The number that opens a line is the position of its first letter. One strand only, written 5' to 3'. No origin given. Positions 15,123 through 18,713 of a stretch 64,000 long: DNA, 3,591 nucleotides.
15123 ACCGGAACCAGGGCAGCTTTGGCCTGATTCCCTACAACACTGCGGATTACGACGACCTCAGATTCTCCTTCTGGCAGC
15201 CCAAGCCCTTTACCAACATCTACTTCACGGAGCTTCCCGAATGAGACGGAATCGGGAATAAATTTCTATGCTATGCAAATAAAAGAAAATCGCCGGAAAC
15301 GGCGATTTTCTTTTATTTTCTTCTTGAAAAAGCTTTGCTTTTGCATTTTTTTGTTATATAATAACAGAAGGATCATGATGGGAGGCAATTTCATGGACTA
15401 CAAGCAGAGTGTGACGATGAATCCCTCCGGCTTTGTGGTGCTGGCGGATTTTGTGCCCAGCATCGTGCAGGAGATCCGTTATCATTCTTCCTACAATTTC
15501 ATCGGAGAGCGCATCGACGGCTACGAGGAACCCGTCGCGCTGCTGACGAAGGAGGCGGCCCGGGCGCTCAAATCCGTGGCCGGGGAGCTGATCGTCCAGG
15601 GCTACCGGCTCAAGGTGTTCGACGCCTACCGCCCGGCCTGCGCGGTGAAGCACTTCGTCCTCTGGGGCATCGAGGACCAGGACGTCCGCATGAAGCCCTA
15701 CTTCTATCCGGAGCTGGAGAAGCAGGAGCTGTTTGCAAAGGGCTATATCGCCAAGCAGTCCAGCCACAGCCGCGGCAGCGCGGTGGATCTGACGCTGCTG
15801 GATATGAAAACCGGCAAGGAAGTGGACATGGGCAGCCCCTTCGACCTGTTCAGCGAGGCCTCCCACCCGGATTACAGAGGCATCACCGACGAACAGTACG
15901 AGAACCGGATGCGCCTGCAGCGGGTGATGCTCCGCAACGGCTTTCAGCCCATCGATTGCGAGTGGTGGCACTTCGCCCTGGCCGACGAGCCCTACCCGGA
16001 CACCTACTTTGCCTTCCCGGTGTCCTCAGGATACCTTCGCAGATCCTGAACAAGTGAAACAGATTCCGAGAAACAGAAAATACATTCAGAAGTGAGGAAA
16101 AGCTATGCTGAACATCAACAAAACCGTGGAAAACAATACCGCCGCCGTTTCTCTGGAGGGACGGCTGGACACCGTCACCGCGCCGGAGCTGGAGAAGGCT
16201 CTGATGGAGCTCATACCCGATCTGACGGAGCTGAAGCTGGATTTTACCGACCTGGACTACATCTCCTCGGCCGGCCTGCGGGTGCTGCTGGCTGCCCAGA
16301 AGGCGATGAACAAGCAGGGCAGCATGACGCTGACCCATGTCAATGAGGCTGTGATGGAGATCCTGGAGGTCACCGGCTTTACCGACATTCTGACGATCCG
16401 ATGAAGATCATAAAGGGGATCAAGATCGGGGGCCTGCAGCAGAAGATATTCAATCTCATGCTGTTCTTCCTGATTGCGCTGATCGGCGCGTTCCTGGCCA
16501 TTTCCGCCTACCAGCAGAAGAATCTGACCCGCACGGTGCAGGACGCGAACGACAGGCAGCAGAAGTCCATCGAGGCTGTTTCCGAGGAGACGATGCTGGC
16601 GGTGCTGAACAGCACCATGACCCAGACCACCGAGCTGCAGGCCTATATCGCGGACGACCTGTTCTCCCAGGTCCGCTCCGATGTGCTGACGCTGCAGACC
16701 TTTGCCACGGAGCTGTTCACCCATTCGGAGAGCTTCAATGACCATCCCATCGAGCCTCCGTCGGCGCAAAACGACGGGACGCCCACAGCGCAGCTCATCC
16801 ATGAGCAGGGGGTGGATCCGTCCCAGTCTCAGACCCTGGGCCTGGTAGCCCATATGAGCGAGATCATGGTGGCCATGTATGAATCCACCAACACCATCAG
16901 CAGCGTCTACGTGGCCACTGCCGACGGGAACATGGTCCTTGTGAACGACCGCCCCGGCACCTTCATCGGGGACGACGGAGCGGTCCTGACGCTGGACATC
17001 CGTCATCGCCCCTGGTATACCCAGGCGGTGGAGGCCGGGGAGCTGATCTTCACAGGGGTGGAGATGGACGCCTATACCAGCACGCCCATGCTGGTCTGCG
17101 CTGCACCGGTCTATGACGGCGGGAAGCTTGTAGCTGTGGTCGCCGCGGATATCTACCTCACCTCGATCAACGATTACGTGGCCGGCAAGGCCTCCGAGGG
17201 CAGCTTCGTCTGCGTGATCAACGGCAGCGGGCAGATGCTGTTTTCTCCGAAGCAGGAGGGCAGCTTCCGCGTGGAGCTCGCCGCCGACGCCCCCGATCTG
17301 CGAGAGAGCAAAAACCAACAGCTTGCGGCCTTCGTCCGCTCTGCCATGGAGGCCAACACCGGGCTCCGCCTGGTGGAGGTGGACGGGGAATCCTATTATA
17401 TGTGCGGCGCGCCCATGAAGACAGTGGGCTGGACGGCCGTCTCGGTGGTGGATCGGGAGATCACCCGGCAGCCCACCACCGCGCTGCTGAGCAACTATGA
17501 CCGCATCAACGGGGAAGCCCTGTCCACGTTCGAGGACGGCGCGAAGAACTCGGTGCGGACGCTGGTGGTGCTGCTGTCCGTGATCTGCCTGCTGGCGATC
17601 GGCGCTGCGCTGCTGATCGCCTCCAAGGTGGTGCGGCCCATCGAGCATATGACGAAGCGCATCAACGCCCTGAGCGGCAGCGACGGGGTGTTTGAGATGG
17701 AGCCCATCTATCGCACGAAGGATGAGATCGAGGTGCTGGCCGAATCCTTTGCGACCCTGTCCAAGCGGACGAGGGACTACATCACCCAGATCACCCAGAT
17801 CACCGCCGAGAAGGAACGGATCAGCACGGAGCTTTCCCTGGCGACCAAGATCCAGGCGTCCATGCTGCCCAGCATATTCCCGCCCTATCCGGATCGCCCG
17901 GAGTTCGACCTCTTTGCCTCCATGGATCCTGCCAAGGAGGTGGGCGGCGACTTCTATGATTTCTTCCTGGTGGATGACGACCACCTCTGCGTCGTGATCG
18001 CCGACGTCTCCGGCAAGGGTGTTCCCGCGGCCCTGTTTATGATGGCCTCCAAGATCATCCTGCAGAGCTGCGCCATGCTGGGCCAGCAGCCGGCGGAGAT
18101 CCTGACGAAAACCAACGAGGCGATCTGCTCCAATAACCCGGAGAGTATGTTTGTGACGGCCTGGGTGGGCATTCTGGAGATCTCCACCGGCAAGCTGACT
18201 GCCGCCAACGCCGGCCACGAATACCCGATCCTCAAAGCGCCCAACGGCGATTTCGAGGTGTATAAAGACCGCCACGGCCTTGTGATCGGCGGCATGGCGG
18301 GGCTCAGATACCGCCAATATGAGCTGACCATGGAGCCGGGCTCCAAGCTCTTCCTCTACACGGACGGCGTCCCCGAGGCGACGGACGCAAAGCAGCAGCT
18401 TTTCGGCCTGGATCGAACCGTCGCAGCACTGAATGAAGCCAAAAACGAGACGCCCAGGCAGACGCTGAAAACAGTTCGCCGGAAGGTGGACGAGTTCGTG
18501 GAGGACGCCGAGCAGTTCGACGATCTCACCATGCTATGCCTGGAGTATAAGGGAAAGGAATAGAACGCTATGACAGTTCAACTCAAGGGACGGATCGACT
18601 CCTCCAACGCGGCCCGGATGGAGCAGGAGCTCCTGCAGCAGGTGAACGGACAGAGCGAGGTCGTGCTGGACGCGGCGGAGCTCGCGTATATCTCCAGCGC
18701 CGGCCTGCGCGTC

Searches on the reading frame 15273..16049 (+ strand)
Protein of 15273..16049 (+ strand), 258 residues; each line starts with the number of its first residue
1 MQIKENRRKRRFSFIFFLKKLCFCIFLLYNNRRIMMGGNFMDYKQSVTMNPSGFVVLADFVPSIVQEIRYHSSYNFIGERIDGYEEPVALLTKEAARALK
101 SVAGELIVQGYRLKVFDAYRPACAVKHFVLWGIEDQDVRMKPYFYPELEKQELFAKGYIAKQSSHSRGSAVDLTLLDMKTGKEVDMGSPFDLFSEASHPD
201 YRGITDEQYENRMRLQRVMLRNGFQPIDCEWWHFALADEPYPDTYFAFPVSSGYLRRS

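Call 3: search_protein_families(library=pfam, proteins=[window:15273-16049:+], max_evalue=0.01)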
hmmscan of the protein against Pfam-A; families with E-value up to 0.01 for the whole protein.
window:15273-16049:+ (258 aa): 1 family
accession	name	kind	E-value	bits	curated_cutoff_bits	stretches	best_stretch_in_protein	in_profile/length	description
PF01427.22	Peptidase_M15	-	3e-40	138.6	27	1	53-250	4-198/199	D-ala-D-ala dipeptidase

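Call 21: search_protein_families(library=ncbifam, proteins=[window:15273-16049:+], max_evalue=0.001)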
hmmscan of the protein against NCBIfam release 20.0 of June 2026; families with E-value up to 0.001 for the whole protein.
window:15273-16049:+ (258 aa): 2 families
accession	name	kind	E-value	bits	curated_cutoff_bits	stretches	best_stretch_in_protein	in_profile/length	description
NF033115.1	dipept_VanX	equivalog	2.2e-60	203.9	320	1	53-250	2-199/199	D-Ala-D-Ala dipeptidase VanX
NF007557.0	PRK10178.1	equivalog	8.3e-32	110.3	176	1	53-238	6-170/188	D-alanyl-D-alanine dipeptidase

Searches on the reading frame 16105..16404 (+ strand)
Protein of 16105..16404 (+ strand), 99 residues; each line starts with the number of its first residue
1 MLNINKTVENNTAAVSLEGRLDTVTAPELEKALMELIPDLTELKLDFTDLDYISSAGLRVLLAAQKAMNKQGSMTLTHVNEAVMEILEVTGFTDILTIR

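Call 3: search_protein_families(library=pfam, proteins=[window:16105-16404:+], max_evalue=0.01)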
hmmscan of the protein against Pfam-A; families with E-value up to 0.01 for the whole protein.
window:16105-16404:+ (99 aa): 2 families
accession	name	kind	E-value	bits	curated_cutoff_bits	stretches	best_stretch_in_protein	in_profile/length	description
PF01740.26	STAS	-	1e-15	57.8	22.6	1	4-98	2-99/106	STAS domain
PF13466.11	STAS_2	-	9.5e-15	55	29.2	1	15-92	1-79/80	STAS domain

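Call 4: search_protein_families(library=ncbifam, proteins=[window:16105-16404:+], max_evalue=0.01)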
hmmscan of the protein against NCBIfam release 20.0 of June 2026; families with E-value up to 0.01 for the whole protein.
window:16105-16404:+ (99 aa): 4 families
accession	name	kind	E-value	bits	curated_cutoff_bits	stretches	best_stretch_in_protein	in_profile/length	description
TIGR00377.1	ant_ant_sig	superfamily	3.6e-21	75.1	53.45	1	2-98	3-102/108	anti-sigma factor antagonist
TIGR02886.1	spore_II_AA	equivalog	2.9e-11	43.3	114.75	1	6-97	3-97/106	anti-sigma F factor antagonist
NF033618.0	mlaB_1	equivalog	0.00029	21.2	90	1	9-89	6-85/94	lipid asymmetry maintenance protein MlaB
NF047705.1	slr1659_superfam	superfamily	0.0019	18.5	100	1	8-77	12-85/111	slr1659 superfamily regulator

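Call 57: search_protein_families(library=padloc, proteins=[window:16105-16401:+], max_evalue=0.01)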
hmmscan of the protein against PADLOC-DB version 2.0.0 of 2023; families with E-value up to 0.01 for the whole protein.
window:16105-16401:+ (99 aa): 0 families

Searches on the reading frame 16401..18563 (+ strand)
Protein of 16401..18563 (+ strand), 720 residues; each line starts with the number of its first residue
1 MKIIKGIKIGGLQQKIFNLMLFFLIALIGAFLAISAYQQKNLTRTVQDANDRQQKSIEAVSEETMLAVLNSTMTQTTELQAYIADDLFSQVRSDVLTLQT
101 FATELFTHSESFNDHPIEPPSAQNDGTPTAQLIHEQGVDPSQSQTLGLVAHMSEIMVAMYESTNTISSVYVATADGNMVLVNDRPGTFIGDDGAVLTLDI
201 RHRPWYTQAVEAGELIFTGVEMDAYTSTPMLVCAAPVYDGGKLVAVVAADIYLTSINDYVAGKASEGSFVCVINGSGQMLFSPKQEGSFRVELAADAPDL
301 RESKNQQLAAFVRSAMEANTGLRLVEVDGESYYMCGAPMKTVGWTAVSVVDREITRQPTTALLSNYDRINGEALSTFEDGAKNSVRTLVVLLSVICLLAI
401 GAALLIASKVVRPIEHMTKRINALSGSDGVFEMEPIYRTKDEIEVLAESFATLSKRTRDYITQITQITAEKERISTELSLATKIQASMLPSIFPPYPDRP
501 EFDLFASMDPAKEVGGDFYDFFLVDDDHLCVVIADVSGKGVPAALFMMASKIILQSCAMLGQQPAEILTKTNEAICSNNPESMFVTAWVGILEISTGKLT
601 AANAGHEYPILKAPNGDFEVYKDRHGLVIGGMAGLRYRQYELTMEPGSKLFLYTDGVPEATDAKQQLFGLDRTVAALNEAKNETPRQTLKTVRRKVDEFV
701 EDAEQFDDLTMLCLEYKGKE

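Call 3: search_protein_families(library=pfam, proteins=[window:16401-18563:+], max_evalue=0.01)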
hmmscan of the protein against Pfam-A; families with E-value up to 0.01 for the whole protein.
window:16401-18563:+ (720 aa): 4 families
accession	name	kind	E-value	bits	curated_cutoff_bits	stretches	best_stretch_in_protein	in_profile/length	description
PF07228.17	SpoIIE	-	1.9e-51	175.2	25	1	525-716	1-191/192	Stage II sporulation protein E (SpoIIE)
PF02743.24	dCache_1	-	1.8e-19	70.6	45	1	160-348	62-239/240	Cache domain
PF22673.2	MCP-like_PDC_1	-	8.9e-07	29.8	27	1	198-257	52-112/113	Methyl-accepting chemotaxis protein-like, first PDC sensor domain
PF00672.30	HAMP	-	0.00058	20.6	25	1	405-458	1-52/53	HAMP domain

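Call 4: search_protein_families(library=ncbifam, proteins=[window:16401-18563:+], max_evalue=0.01)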
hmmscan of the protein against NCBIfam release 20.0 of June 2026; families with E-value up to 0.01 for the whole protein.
window:16401-18563:+ (720 aa): 6 families
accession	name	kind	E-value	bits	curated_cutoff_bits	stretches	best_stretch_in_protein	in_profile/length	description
NF038263.1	prot_phos_SiaA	equivalog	4.7e-26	91.5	700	1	387-714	311-655/658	biofilm regulation protein phosphatase SiaA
NF045505.1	RR_RssB_Pseudo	equivalog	1.1e-10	41.1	700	1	481-713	159-388/394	two-component system response regulator RssB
NF058645.1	MCPCtpMPsAe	equivalog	4.3e-07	29.1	900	1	383-479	202-298/558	methyl-accepting chemotaxis protein CtpM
NF052458.1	PhdiestGepA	equivalog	2.8e-06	25.8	1200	1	198-268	163-234/840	phosphodiesterase GepA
NF033092.0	HK_WalK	equivalog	3.7e-06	25.8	725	1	395-476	186-262/594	cell wall metabolism sensor histidine kinase WalK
NF038389.1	ArsS_fam_HK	equivalog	0.0036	16.9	250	0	376-457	119-199/403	ArsS family sensor histidine kinase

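Call 57: search_protein_families(library=padloc, proteins=[window:16401-18560:+], max_evalue=0.01)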
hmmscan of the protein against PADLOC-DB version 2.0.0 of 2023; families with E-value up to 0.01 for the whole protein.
window:16401-18560:+ (720 aa): 0 families
